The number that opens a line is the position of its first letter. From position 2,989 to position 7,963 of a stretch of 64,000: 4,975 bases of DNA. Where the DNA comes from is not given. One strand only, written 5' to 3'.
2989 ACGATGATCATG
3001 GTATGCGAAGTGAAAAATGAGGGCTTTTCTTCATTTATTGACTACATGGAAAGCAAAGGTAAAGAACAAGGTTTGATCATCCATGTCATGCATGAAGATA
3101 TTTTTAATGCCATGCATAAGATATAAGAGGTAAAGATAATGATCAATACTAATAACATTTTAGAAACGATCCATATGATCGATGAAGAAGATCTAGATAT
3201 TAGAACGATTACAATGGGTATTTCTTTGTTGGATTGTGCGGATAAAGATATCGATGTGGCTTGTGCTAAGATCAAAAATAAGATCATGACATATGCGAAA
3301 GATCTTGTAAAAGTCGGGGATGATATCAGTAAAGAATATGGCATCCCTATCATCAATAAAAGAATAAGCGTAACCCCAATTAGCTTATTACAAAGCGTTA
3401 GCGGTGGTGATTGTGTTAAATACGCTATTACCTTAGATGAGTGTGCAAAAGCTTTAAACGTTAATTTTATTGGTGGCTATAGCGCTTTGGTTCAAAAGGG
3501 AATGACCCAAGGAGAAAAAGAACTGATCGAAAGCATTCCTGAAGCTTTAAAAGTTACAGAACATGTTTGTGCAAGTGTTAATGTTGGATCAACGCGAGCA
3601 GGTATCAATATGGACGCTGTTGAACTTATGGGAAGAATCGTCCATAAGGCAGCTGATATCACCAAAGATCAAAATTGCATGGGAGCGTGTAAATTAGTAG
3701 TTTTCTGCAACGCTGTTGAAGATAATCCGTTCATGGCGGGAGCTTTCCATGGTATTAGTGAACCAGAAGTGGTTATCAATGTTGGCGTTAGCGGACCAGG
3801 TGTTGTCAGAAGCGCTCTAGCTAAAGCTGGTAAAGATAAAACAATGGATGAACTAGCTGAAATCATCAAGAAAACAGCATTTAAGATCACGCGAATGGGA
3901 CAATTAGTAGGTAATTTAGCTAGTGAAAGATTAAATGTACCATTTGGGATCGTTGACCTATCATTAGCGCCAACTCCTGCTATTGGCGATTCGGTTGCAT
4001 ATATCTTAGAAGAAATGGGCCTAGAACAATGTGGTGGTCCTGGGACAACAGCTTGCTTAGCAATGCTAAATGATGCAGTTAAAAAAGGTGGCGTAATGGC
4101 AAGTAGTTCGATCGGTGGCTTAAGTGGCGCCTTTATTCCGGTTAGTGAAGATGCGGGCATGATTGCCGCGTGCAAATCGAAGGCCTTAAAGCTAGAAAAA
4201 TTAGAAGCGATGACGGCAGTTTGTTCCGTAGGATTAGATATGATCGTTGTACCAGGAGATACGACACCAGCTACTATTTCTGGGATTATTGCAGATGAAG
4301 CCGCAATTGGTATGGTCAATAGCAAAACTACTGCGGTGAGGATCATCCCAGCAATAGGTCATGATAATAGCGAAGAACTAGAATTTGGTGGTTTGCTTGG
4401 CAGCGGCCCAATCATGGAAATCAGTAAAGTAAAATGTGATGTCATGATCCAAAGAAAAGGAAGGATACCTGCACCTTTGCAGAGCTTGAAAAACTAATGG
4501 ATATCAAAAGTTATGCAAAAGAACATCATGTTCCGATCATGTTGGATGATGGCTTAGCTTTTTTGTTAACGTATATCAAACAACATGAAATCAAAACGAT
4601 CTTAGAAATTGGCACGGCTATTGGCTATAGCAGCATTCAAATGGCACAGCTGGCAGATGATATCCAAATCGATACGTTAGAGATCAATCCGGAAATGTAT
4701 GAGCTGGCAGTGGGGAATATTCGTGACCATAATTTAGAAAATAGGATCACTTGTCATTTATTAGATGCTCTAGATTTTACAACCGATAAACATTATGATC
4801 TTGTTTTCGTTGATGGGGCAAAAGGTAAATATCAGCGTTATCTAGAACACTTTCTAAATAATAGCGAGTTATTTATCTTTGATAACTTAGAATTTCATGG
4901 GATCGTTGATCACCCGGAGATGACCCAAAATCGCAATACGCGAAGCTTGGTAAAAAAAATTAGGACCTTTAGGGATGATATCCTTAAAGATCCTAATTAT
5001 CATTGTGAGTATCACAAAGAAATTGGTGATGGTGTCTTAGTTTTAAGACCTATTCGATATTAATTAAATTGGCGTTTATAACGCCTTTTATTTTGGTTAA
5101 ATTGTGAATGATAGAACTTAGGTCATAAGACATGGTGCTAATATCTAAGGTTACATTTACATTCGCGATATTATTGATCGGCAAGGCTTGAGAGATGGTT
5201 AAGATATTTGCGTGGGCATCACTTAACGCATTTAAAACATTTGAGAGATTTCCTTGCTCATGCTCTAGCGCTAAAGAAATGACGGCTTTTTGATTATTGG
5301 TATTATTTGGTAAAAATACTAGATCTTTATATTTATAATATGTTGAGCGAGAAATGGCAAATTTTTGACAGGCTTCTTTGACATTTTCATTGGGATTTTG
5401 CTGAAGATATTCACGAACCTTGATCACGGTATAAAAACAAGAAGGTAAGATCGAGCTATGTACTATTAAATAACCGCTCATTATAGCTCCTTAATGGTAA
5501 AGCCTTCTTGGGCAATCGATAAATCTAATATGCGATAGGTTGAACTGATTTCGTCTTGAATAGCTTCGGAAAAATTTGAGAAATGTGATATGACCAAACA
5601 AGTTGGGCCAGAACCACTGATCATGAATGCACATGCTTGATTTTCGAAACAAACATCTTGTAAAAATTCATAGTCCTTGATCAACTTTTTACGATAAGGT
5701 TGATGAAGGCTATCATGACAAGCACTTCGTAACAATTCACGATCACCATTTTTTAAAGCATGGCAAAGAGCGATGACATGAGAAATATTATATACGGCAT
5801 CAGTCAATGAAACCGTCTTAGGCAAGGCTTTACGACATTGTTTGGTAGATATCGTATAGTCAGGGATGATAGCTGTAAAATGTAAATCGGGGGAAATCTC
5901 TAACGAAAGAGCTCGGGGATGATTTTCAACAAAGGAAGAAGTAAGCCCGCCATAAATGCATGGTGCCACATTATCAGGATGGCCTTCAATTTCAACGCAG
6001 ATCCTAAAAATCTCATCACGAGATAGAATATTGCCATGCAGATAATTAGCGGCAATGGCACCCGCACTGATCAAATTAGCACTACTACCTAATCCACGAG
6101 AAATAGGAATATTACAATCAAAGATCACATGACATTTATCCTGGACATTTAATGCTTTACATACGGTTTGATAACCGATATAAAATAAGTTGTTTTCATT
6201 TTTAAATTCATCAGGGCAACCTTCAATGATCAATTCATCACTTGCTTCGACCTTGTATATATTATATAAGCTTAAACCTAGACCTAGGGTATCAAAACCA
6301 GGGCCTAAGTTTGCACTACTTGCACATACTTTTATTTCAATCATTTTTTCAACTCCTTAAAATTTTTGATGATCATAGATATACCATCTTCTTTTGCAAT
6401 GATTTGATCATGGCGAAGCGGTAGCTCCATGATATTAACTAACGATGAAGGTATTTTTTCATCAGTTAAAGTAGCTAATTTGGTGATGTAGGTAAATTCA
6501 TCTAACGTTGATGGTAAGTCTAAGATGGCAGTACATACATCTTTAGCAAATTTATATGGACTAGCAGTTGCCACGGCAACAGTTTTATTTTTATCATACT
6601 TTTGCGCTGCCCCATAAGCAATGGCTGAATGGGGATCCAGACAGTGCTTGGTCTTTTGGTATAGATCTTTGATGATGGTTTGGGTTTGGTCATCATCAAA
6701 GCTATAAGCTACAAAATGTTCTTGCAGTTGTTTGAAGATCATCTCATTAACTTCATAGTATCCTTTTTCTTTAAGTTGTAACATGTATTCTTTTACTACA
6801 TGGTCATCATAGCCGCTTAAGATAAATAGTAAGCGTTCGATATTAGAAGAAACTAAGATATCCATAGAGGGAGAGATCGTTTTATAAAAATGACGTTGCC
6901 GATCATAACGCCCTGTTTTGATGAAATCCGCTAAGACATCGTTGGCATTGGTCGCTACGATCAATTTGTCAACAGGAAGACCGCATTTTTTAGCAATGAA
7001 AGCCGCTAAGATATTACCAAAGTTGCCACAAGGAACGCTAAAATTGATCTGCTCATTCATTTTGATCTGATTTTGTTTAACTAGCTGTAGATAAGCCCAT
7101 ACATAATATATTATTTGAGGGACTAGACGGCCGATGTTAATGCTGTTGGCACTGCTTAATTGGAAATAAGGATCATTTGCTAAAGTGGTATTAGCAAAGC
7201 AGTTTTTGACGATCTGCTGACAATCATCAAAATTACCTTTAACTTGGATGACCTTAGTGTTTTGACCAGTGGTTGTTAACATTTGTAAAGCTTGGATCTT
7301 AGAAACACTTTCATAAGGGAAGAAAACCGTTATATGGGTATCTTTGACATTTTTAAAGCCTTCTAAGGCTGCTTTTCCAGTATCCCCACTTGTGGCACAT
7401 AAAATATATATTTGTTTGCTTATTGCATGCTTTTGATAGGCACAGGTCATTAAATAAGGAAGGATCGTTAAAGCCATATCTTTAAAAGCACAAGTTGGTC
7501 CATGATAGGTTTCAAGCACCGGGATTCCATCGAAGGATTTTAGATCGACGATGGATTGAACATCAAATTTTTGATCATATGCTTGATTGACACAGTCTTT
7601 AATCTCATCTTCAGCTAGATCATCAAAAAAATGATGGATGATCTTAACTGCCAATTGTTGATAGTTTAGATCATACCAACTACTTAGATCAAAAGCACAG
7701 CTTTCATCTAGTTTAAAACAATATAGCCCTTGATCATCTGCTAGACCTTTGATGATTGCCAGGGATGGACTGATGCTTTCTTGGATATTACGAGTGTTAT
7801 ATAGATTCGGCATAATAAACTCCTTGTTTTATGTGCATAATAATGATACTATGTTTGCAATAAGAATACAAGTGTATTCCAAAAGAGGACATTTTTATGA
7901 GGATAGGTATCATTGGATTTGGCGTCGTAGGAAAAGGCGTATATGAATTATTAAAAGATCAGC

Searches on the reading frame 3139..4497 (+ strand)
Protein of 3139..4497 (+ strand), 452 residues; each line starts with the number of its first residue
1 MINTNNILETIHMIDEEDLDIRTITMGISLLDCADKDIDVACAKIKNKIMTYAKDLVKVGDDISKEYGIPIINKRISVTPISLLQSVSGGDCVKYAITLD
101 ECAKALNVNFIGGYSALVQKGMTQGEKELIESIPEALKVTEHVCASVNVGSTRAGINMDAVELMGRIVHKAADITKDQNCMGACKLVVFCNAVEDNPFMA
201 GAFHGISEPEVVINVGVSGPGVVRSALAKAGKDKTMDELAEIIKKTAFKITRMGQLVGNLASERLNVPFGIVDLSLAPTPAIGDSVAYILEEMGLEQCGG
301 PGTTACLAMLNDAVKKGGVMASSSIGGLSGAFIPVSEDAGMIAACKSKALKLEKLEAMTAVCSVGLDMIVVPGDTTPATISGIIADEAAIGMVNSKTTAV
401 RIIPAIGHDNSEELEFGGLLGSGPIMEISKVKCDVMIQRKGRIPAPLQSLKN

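Call 68: search_protein_families(library=pfam, proteins=[window:3139-4497:+], max_evalue=0.00001)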
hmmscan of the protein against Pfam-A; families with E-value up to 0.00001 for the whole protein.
window:3139-4497:+ (452 aa): 1 family
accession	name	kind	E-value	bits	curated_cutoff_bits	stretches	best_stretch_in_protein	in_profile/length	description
PF05167.17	DUF711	-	8.1e-191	634.7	25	1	12-422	1-412/413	Uncharacterised ACR (DUF711)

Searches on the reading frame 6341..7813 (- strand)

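Call 68: search_protein_families(library=pfam, proteins=[window:6341-7813:-], max_evalue=0.00001)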
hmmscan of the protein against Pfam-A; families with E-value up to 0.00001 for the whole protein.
window:6341-7813:- (490 aa): 2 families
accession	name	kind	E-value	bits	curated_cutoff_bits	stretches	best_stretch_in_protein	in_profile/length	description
PF00291.31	PALP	-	2.1e-18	67.1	35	1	101-412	29-290/295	Pyridoxal-phosphate dependent enzyme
PF14821.11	Thr_synth_N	-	5.9e-14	52.4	25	1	6-79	4-79/79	Threonine synthase N terminus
